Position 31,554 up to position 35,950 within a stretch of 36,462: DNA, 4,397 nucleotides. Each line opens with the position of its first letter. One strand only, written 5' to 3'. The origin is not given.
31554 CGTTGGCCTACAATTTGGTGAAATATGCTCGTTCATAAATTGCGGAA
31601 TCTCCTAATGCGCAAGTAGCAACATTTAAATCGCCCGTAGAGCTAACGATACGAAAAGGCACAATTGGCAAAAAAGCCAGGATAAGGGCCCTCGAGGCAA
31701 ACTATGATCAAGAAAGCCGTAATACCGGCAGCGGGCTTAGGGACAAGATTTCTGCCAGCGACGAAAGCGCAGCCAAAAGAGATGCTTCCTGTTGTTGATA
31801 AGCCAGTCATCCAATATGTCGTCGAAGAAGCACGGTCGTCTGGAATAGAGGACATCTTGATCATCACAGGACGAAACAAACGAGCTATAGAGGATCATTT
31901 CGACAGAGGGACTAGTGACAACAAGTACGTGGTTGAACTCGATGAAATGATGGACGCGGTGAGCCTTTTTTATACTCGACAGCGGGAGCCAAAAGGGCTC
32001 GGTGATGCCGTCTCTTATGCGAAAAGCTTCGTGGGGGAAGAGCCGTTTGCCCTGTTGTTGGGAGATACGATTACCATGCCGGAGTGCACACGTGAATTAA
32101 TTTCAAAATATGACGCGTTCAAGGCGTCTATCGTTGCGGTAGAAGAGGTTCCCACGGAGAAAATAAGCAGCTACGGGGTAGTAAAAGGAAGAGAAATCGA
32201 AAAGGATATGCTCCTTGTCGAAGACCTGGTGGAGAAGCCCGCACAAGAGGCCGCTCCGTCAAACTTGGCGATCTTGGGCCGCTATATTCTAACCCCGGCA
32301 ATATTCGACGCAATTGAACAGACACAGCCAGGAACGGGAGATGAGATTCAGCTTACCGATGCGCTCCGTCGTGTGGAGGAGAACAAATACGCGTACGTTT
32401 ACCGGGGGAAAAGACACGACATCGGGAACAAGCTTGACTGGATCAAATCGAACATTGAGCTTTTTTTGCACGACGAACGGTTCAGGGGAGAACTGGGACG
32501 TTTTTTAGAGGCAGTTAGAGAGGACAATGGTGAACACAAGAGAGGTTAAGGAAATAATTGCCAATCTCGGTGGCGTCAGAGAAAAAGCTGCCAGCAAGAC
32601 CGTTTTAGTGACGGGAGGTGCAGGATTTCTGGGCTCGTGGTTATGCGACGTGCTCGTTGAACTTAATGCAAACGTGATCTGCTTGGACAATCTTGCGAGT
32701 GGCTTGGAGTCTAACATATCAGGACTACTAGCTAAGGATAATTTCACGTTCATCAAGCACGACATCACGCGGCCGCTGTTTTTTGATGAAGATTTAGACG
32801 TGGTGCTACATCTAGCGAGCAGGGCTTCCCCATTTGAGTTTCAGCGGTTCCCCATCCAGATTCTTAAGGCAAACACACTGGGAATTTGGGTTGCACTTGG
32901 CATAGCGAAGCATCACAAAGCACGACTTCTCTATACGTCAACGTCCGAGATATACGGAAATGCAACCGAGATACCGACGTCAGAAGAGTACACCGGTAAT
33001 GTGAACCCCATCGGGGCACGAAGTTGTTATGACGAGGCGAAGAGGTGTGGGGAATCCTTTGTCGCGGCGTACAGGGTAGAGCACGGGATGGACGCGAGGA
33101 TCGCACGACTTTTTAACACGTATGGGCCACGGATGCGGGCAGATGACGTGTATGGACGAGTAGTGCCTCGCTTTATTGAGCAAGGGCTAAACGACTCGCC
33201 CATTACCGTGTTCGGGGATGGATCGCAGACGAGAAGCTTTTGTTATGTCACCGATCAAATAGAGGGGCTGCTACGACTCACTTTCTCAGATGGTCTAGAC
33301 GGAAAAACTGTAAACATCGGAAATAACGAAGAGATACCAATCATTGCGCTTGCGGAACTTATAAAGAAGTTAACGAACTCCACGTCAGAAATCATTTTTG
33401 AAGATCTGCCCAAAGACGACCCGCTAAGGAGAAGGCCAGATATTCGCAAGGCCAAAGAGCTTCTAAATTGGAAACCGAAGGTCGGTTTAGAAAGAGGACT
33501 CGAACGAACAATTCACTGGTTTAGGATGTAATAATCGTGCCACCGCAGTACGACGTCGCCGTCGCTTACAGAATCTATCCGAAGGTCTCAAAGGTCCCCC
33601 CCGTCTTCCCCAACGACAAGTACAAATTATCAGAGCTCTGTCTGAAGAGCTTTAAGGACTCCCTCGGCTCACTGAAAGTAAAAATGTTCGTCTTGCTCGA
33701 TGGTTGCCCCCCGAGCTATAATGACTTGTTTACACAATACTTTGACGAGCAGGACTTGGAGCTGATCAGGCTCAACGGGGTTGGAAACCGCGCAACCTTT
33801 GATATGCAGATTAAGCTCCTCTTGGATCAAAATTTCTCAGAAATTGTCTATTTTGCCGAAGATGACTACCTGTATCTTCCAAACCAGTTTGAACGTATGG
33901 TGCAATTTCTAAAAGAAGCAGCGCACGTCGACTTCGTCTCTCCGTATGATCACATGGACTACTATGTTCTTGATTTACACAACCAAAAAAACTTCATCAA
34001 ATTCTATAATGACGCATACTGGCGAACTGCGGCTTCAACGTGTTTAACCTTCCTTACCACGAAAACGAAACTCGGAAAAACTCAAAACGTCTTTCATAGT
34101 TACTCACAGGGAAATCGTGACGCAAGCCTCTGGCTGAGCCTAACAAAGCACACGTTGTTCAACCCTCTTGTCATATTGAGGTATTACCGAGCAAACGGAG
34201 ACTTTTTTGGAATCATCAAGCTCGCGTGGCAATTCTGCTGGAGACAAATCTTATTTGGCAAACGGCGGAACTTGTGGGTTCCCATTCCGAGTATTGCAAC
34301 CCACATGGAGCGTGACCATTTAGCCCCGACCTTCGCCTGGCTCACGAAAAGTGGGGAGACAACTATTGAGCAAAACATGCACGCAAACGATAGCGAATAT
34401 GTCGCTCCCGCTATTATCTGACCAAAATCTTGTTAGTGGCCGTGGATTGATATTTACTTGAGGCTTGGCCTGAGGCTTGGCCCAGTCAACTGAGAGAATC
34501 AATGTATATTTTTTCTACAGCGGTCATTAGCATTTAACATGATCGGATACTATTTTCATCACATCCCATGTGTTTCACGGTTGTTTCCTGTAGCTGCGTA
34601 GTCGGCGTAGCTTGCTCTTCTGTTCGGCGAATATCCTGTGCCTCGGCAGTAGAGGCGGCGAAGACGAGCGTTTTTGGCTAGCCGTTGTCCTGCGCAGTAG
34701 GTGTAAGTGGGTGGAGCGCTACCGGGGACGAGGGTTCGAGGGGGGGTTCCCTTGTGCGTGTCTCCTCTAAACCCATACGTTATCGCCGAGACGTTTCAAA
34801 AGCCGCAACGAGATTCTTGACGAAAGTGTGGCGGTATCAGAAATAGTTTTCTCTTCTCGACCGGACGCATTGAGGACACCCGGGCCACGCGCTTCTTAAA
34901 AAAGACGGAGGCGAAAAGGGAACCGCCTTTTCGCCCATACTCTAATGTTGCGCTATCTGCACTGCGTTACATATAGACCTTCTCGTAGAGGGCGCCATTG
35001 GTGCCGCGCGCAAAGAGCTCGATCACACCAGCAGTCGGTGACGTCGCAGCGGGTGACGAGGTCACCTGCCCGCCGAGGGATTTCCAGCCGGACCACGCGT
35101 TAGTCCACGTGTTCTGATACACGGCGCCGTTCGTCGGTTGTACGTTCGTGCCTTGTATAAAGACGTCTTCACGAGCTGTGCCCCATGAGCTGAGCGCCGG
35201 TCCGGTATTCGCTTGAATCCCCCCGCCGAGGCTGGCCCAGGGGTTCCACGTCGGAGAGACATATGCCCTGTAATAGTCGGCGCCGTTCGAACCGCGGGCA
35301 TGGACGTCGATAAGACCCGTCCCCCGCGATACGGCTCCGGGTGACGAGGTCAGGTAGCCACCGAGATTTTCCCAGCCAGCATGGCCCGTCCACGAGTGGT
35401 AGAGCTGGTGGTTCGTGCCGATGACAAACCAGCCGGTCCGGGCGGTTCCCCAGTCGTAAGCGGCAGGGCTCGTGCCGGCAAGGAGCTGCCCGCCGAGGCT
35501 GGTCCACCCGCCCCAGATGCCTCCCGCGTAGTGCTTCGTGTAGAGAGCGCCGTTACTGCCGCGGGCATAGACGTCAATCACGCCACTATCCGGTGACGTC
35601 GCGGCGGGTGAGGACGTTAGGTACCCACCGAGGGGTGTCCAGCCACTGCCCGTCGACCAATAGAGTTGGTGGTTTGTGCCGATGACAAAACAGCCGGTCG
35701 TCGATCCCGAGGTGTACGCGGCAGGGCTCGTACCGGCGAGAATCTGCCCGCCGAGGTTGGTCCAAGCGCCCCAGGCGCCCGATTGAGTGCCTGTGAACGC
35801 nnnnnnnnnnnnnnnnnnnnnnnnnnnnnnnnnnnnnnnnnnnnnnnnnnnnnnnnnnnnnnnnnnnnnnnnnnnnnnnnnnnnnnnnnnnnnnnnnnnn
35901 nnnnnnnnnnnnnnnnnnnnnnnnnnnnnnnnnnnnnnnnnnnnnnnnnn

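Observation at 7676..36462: Hypothesis: a methylated-glycan factory sits next to lectin-like propellers that could read that glycan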

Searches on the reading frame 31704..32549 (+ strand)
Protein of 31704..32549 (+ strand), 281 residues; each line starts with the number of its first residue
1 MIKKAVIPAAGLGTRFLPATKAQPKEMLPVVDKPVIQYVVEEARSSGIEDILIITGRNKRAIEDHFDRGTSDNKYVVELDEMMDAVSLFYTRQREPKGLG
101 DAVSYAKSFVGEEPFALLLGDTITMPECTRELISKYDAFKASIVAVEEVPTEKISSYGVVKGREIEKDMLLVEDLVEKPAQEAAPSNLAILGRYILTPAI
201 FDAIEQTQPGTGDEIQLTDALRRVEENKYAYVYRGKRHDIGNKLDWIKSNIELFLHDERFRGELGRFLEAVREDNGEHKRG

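Call 6: search_protein_families(library=pfam, proteins=[window:31704-32549:+], max_evalue=0.01)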
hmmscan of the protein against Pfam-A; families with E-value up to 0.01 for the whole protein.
window:31704-32549:+ (281 aa): 3 families
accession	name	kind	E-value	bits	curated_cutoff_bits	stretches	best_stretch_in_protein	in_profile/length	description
PF00483.29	NTP_transferase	-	3.4e-34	118.9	21.2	1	4-248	1-237/245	Nucleotidyl transferase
PF12804.13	NTP_transf_3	-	7.2e-09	36.5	27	1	5-146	1-121/160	MobA-like NTP transferase domain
PF01128.25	IspD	-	0.0021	18.3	27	1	5-58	3-54/221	2-C-methyl-D-erythritol 4-phosphate cytidylyltransferase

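Call 79: search_protein_families(library=ncbifam, proteins=[window:31704-32549:+], max_evalue=1e-10)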
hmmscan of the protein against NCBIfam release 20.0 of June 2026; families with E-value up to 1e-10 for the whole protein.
window:31704-32549:+ (281 aa): 13 families
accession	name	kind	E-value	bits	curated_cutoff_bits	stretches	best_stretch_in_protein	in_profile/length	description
TIGR01099.1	galU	equivalog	3.4e-99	331.7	326.8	1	2-248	1-260/261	UTP--glucose-1-phosphate uridylyltransferase GalU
NF009928.0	PRK13389.1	equivalog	2.4e-61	207.5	548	1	2-269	8-295/302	UTP--glucose-1-phosphate uridylyltransferase GalU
NF007516.0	PRK10122.1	equivalog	6.6e-45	153.5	534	1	4-256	5-279/297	UTP--glucose-1-phosphate uridylyltransferase GalF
TIGR01105.1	galF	equivalog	1.4e-40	139.3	659.2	1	4-253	5-276/297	GalU regulator GalF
TIGR03992.1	Arch_glmU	subfamily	1e-38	133.3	292.1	1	4-254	2-228/393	bifunctional sugar-1-phosphate nucleotidylyltransferase/acetyltransferase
TIGR01208.1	rmlA_long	equivalog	5.3e-37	127.5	320.25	1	4-253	1-234/353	glucose-1-phosphate thymidylyltransferase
NF041313.1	UDPGP_AglF_Halo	equivalog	2e-35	122.3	400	1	4-245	2-226/234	UTP--glucose-1-phosphate uridylyltransferase AglF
NF041173.1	Sug_nt_acttase_Thmprot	equivalog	6.9e-23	81.2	600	1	4-262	2-237/405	bifunctional sugar-1-phosphate nucleotidylyltransferase/acetyltransferase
TIGR01207.1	rmlA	equivalog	1.9e-21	76.5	360.65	1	4-223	1-202/286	glucose-1-phosphate thymidylyltransferase RfbA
NF012024.0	PRK15480.1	equivalog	5.6e-18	65.1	588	1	2-223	3-206/292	glucose-1-phosphate thymidylyltransferase RfbA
NF045761.1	NAMPUrTaseMurU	equivalog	9.2e-13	48.6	250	1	4-206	2-183/226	N-acetylmuramate alpha-1-phosphate uridylyltransferase MurU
TIGR01173.1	glmU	equivalog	4.1e-11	42.4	366.85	1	4-174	2-152/452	bifunctional UDP-N-acetylglucosamine diphosphorylase/glucosamine-1-phosphate N-acetyltransferase GlmU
TIGR02623.1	G1P_cyt_trans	equivalog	9.2e-11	41.7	300.25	0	4-212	2-207/255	glucose-1-phosphate cytidylyltransferase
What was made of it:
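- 31704..32549 (+): UTP-glucose-1-phosphate uridylyltransferase GalU. TIGR01099, 331.7 bits, above cut-off (call 79)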

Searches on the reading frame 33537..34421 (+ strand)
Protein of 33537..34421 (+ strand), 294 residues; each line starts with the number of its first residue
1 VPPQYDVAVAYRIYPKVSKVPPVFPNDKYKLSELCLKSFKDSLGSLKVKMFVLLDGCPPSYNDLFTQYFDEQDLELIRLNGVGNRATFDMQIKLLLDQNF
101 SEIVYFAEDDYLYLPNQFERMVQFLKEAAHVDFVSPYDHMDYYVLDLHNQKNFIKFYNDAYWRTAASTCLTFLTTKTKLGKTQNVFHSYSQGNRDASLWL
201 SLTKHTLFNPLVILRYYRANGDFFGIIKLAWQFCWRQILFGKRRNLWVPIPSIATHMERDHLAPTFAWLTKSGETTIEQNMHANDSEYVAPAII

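Call 6: search_protein_families(library=pfam, proteins=[window:33537-34421:+], max_evalue=0.01)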
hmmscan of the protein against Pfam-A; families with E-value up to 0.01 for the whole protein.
window:33537-34421:+ (294 aa): 0 families

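Call 9: search_protein_families(library=pfam, proteins=[window:33537-34421:+], max_evalue=10)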
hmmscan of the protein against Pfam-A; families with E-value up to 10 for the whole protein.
window:33537-34421:+ (294 aa): 2 families
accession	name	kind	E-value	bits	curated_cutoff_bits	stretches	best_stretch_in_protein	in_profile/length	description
PF00535.33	Glycos_transf_2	-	0.02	15.3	23.3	1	35-171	16-138/168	Glycosyl transferase family 2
PF05763.18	DUF835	-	0.23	11.7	33.1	1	92-127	68-103/136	Protein of unknown function (DUF835)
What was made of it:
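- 33537..34421 (+): GT2-like protein of unknown specificity. It is the last gene of the conserved GalU-UXS block. Weak Glycos_transf_2 match, E 0.02 (call 9).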

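Call 56: search_protein_families(library=ncbifam, proteins=[window:33537-34421:+], max_evalue=0.001)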
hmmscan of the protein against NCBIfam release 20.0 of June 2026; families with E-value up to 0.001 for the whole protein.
window:33537-34421:+ (294 aa): 0 families

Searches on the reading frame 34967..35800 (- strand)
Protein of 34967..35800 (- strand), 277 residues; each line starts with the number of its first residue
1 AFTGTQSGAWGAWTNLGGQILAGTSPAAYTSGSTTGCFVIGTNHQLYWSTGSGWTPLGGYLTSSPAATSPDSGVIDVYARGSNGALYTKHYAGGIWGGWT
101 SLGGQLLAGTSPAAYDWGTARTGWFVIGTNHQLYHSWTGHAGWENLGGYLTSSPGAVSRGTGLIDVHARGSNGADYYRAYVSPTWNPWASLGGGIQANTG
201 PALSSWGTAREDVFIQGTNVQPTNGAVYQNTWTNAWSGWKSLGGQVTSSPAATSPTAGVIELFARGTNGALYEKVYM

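Call 9: search_protein_families(library=pfam, proteins=[window:34967-35800:-], max_evalue=10)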
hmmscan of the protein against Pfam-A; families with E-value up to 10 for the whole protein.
window:34967-35800:- (277 aa): 2 families
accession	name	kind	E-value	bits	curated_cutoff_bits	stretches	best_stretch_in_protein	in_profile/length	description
PF18336.7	Tudor_FRX1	-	0.00022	21.5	25.9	1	166-182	3-18/49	Fragile X messenger ribonucleoprotein 1, Tudor domain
PF02187.23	GAS2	-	0.07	13.4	21.3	1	27-63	26-63/69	Growth-Arrest-Specific Protein 2 Domain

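Call 49: find_related_loci(query=A3, collection=metagenome_contigs, flank=10000)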
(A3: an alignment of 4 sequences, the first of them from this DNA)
Query A3 (270 aa) in metagenome_contigs; peptide patterns used: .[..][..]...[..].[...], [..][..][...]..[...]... (x = any residue, [..] = any of these).
278 stretches matched a pattern; 50 encode a relative of the query (tblastn E <= 1e-3); 50 distinct loci.
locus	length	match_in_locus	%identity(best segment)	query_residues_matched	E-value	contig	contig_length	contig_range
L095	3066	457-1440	58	1-270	4e-88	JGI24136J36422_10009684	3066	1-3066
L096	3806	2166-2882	61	1-269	1e-81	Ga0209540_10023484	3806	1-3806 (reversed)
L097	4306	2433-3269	55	1-267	9e-73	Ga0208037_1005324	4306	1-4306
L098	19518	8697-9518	52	1-269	5e-72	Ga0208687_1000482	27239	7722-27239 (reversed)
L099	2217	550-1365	53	4-269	2e-64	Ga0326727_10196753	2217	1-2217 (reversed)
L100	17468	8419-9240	52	1-269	5e-72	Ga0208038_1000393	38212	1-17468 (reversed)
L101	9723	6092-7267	49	1-269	7e-56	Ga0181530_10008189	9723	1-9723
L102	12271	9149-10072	47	3-269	3e-55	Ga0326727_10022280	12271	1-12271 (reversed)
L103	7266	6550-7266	49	2-269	4e-55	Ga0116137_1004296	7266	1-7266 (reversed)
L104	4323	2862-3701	44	2-269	2e-50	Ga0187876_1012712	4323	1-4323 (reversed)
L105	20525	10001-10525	53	1-269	3e-47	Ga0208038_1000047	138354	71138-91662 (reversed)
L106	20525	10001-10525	53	1-269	3e-47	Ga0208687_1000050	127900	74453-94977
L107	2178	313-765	58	1-269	1e-45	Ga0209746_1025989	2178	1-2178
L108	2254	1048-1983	39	2-269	9e-43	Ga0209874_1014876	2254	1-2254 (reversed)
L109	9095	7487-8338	47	3-269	3e-41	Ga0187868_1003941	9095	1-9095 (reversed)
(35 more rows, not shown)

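Call 69: search_protein_families(library=pfam, alignment_id=A5, max_evalue=0.00001)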
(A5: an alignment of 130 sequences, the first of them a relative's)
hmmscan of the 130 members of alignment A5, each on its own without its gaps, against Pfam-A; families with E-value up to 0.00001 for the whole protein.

A. member 1, L098:563-1168:- (201 aa): 1 family
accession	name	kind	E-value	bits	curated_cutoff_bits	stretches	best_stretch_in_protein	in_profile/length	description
PF01955.23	CbiZ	-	6.2e-39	134.4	27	1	13-176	4-189/191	Adenosylcobinamide amidohydrolase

B. families by the number of members that match (of 130 scanned): 118 families (the first 25 are shown)
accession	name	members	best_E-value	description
PF00535.33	Glycos_transf_2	6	2.4e-33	Glycosyl transferase family 2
PF13641.12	Glyco_tranf_2_3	6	6e-15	Glycosyltransferase like family 2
PF03984.19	DUF346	6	1.8e-09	Repeat of unknown function (DUF346)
PF00534.26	Glycos_transf_1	4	1.8e-39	Glycosyl transferases group 1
PF13692.12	Glyco_trans_1_4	4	8.5e-34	Glycosyl transferases group 1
PF08241.18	Methyltransf_11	4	3.7e-26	Methyltransferase domain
PF13649.12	Methyltransf_25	4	1.7e-23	Methyltransferase domain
PF13489.12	Methyltransf_23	4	2.5e-15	Methyltransferase domain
PF13847.12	Methyltransf_31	3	3.6e-43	Methyltransferase domain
PF00005.33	ABC_tran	3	6.7e-36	ABC transporter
PF01209.24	Ubie_methyltran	3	1.1e-20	ubiE/COQ5 methyltransferase family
PF08242.18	Methyltransf_12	3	3.7e-19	Methyltransferase domain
PF00578.27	AhpC-TSA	3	7.2e-15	AhpC/TSA family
PF13304.12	AAA_21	3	7.6e-13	AAA domain, putative AbiEii toxin, Type IV TA system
PF08534.16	Redoxin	3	1.8e-11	Redoxin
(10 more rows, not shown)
